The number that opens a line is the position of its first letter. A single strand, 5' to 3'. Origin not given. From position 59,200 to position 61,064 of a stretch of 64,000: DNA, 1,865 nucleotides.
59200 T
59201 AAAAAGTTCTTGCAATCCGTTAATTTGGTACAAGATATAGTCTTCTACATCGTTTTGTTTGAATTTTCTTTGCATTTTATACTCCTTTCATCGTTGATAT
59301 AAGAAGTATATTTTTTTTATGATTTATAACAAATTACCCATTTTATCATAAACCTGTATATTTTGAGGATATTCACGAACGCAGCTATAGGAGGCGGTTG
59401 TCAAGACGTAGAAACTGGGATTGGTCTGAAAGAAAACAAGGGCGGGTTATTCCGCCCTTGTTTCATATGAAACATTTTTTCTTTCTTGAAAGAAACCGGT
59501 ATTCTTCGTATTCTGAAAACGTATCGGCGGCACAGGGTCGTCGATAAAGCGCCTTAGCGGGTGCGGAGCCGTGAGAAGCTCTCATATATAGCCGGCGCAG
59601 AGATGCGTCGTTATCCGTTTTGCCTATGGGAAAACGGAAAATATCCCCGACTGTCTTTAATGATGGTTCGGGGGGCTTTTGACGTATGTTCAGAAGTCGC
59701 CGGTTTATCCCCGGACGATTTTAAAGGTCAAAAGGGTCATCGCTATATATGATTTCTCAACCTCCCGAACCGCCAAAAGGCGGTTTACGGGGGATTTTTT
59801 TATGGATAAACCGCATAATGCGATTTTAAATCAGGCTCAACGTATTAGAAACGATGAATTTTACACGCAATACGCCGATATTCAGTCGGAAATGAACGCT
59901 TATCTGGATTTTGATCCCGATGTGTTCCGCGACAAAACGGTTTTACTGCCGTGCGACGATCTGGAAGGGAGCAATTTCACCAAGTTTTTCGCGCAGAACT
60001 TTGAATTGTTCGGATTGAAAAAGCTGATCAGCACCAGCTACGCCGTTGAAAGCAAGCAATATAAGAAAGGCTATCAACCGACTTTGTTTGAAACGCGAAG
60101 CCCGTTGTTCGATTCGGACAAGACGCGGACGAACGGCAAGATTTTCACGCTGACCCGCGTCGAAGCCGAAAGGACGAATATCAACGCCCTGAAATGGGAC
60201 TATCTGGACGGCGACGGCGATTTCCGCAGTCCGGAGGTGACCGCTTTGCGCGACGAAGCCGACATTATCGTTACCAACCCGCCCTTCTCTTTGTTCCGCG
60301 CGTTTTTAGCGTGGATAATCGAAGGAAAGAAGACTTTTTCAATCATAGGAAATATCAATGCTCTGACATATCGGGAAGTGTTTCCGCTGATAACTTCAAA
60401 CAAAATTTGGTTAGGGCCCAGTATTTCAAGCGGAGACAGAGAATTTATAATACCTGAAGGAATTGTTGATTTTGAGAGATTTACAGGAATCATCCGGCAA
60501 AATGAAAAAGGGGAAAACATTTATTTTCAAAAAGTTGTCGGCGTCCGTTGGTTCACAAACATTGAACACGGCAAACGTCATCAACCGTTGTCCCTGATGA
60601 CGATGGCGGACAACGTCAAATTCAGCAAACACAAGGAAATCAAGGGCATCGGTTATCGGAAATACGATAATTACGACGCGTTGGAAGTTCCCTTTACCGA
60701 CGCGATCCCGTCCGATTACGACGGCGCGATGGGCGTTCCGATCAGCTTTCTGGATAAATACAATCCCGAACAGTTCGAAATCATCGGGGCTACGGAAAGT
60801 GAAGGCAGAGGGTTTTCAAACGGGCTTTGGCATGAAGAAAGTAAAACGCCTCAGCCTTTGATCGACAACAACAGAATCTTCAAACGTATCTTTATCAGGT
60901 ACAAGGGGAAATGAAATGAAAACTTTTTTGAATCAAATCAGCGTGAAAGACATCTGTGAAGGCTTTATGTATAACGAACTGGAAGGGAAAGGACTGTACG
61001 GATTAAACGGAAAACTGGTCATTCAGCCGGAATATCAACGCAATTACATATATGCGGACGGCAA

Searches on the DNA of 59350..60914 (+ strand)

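Call 7: search_rna_families(source=window, start=59350, end=59900, threshold=evalue, max_evalue=10, show_alignments=3)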
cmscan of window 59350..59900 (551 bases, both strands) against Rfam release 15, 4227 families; matches with E-value up to 10: 18.
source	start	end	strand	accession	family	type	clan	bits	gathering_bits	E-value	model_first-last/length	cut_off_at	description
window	59427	59522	-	RF02029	sraA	Gene; sRNA;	-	22.7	56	0.43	1-95/95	no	sraA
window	59424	59536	-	RF02822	Srn266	Gene; sRNA;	-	21.8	63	0.42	1-112/112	no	Streptococcus RNA 266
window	59435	59571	-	RF00082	SraG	Gene; sRNA;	-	19.8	50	0.52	1-177/177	no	SraG RNA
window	59375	59470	+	RF02029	sraA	Gene; sRNA;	-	19.3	56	2.2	1-95/95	no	sraA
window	59428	59515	-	RF00558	L20_leader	Cis-reg; leader;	-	18.7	58.7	0.42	1-127/127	no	Ribosomal protein L20 leader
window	59401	59477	-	RF02629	RmaA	Gene; sRNA;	-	18.6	57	1.2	1-113/113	no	Regulator of motility and amylovoran A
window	59433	59545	-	RF00166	PrrB_RsmZ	Gene; sRNA;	CL00106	18.2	44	0.057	1-133/133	no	PrrB/RsmZ RNA family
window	59432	59486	-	RF01403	STnc290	Gene; sRNA;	-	18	60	1.7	1-65/65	no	STnc290 Hfq binding RNA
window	59362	59484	-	RF01984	ZEB2_AS1_1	Gene; lncRNA;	-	16.9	80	2.1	1-128/128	no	ZEB2 antisense RNA 1 conserved region 1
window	59430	59463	+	RF00166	PrrB_RsmZ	Gene; sRNA;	CL00106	16.7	44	0.14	95-132/133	no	PrrB/RsmZ RNA family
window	59433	59492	+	RF01730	Termite-leu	Cis-reg;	-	16.6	51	0.79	1-78/78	no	Termite-leu RNA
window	59439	59487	-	RF02844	RefA9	Gene; antisense;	-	16.5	49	8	1-64/64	no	Enterococcus sRNA A9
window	59428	59479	+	RF03975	mir-5881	Gene; miRNA;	-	16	87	1.2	1-67/67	no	mir-5881 microRNA precursor family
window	59357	59393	+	RF02054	STnc420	Gene; sRNA;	-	15.5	70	4.9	1-58/58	no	Salmonella enterica sRNA STnc420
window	59432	59461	-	RF04343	Plastid-psbA-2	Cis-reg;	CL00153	15.1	55.8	6.9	1-60/60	no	Plastid-psbA-2 3UTR RNA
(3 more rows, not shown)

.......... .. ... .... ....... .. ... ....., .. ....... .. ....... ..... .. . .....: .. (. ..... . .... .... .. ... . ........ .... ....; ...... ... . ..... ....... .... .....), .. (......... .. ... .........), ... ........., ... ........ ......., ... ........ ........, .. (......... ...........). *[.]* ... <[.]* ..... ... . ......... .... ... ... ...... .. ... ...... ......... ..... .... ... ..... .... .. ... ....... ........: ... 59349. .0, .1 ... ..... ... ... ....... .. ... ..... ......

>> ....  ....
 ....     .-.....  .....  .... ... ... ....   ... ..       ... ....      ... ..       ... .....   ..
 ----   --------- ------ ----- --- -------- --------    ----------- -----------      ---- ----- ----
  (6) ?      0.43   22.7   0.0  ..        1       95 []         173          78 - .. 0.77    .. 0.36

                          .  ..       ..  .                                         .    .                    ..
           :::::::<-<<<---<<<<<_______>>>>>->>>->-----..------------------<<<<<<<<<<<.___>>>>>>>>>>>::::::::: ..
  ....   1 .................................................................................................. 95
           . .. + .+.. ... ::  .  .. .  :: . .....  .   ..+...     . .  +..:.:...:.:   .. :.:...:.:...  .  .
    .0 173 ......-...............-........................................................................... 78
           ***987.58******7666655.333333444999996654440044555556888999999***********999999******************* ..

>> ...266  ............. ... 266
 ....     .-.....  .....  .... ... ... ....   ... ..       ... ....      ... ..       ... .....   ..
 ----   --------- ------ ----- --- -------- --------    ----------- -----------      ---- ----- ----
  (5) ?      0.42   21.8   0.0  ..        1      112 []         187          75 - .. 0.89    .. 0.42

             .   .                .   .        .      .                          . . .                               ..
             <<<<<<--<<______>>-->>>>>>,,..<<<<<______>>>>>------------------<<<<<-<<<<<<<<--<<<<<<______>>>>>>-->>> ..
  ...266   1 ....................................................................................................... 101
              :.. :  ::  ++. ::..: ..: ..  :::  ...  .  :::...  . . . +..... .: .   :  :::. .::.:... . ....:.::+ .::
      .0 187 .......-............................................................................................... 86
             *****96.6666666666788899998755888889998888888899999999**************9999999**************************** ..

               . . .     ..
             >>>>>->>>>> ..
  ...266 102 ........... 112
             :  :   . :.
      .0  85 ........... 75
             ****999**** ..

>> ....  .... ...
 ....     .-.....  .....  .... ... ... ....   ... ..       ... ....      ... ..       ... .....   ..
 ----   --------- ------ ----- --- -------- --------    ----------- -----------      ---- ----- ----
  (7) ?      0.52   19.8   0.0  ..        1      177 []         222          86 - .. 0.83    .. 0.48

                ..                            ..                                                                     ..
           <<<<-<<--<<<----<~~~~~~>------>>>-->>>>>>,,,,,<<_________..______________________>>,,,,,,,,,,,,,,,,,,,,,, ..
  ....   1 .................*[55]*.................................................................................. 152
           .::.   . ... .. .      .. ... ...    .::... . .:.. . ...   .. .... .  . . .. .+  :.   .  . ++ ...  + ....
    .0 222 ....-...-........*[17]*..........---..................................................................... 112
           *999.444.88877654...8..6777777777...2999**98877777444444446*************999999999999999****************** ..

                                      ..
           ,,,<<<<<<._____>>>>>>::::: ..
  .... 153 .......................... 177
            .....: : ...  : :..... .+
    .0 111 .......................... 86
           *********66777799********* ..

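Call 22: search_dna_similar(query=window:59436-59805:+, collection=plasmids, mode=distant, max_evalue=0.01)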
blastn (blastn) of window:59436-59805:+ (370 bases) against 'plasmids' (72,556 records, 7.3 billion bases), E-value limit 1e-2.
No match.

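Call 23: search_dna_similar(query=window:59436-59805:+, collection=phages, mode=distant, max_evalue=0.01)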
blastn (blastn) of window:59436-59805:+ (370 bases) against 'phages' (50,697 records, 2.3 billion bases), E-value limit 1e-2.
No match.
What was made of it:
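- Tried and rejected: Copy B against the plasmid and phage collections gave no match (calls 22, 23).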

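Call 72: search_with_rna_model(model_id=R2, sources=[L072, L073, L074, L075, L076, L077, L078, L079, L080], max_evalue=1)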
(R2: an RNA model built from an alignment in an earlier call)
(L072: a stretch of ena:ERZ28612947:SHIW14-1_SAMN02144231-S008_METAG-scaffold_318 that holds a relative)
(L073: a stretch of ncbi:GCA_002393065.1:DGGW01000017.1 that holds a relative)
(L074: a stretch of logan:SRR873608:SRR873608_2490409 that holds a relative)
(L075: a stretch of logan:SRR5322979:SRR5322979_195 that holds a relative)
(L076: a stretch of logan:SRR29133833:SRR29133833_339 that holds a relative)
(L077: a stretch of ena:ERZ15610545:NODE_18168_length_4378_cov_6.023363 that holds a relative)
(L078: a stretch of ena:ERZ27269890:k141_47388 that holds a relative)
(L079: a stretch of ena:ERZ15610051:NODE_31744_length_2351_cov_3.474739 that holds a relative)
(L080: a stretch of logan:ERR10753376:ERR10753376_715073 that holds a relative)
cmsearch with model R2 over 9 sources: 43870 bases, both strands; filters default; matches with E-value up to 1: 9.
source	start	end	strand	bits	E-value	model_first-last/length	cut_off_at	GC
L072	3718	4000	+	242.1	4e-73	1-275/275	no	0.52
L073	3718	4000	+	242.1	4e-73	1-275/275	no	0.52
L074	1166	1448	+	242.1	4e-73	1-275/275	no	0.52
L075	1166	1448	+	242.1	4e-73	1-275/275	no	0.52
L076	3717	4001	+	145.3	2e-43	1-275/275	no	0.48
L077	2949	3233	+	145.3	2e-43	1-275/275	no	0.48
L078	1317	1601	+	145.3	2e-43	1-275/275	no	0.48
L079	461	745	+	145.3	2e-43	1-275/275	no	0.48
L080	1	69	+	12.5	0.011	215-275/275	5'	0.48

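Call 75: search_with_rna_model(model_id=R2, sources=[L004, L005, L006, L007, L008, L010, L072, L076], max_evalue=1e-10, make_alignment=true)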
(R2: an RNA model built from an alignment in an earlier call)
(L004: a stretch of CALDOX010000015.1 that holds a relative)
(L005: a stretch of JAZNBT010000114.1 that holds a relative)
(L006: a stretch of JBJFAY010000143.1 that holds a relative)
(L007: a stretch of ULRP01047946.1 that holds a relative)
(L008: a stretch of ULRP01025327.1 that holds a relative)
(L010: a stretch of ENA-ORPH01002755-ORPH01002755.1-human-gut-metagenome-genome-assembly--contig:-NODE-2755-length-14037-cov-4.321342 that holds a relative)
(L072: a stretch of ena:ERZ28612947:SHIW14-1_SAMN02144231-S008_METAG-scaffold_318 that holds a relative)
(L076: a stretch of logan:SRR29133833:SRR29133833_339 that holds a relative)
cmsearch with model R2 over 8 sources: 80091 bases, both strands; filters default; matches with E-value up to 1e-10: 8.
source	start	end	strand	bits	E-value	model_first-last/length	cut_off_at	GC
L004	4318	4590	-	323.6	7e-98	1-275/275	no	0.45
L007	6707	6979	-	312.3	2e-94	1-275/275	no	0.47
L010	6372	6644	+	312.2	2.2e-94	1-275/275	no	0.48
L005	194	466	+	311.5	3.7e-94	1-275/275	no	0.47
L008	8426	8711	+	291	7.2e-88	1-275/275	no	0.48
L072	3718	4000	+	242.1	7.2e-73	1-275/275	no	0.52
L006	3574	3860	+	222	1.1e-66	1-275/275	no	0.45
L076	3717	4001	+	145.3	3.7e-43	1-275/275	no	0.48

Alignment A7: 8 matches aligned to the model, 333 columns, each read 5' to 3' on its own strand. Consensus structure (alignment columns), stored with it:
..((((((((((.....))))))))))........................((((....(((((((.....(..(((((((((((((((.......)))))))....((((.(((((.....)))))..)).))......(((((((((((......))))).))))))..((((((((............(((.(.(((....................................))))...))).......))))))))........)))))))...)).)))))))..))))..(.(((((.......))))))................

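Call 84: search_with_rna_model(model_id=R2, sources=[L081, L082, L083, L084], max_evalue=1)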
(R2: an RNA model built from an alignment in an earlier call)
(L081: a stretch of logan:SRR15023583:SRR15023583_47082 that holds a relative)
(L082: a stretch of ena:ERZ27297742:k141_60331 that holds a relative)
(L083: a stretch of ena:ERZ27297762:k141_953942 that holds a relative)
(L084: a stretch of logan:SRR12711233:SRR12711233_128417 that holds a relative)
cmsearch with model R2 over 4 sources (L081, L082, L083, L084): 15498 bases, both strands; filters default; matches with E-value up to 1: 1.
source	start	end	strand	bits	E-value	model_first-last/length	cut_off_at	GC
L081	611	896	+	241.8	1.7e-73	1-275/275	no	0.48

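Call 86: search_with_rna_model(model_id=R2, sources=[L004, L005, L006, L007, L008, L010, L072, L076, L081], max_evalue=1e-10, make_alignment=true)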
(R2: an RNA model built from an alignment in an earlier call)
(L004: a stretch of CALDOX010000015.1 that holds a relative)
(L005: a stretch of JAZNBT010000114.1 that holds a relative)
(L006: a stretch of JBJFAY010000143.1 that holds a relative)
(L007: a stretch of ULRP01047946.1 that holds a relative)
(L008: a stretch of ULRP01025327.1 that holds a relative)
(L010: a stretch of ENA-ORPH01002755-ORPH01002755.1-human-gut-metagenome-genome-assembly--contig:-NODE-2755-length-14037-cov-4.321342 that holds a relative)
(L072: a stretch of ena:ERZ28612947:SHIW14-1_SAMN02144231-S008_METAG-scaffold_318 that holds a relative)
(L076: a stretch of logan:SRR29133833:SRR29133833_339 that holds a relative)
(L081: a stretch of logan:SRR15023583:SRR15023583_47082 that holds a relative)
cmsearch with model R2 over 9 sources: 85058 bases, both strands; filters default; matches with E-value up to 1e-10: 9.
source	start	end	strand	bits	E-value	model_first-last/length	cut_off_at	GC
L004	4318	4590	-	323.6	7.4e-98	1-275/275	no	0.45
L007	6707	6979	-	312.3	2.2e-94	1-275/275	no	0.47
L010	6372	6644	+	312.2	2.3e-94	1-275/275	no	0.48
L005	194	466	+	311.5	3.9e-94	1-275/275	no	0.47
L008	8426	8711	+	291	7.6e-88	1-275/275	no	0.48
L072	3718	4000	+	242.1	7.7e-73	1-275/275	no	0.52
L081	611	896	+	241.8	9.2e-73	1-275/275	no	0.48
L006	3574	3860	+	222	1.2e-66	1-275/275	no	0.45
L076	3717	4001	+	145.3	3.9e-43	1-275/275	no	0.48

Alignment A8: 9 matches aligned to the model, 335 columns, each read 5' to 3' on its own strand. Consensus structure (alignment columns), stored with it:
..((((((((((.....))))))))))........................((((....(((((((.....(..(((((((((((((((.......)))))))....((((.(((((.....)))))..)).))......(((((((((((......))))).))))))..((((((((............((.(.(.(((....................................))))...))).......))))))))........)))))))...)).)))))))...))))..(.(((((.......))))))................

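Call 96: search_rna_families(source=L076, start=3650, end=4010, threshold=evalue, max_evalue=1)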
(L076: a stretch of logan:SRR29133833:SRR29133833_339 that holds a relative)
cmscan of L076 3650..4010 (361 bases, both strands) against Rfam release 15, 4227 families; matches with E-value up to 1: 1.
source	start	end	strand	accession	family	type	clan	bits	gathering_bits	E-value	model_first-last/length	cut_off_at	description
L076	3942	4000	+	RF02399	NsiR1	Gene; sRNA;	-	17.5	39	0.45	1-60/60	no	Nitrogen stress-induced RNA 1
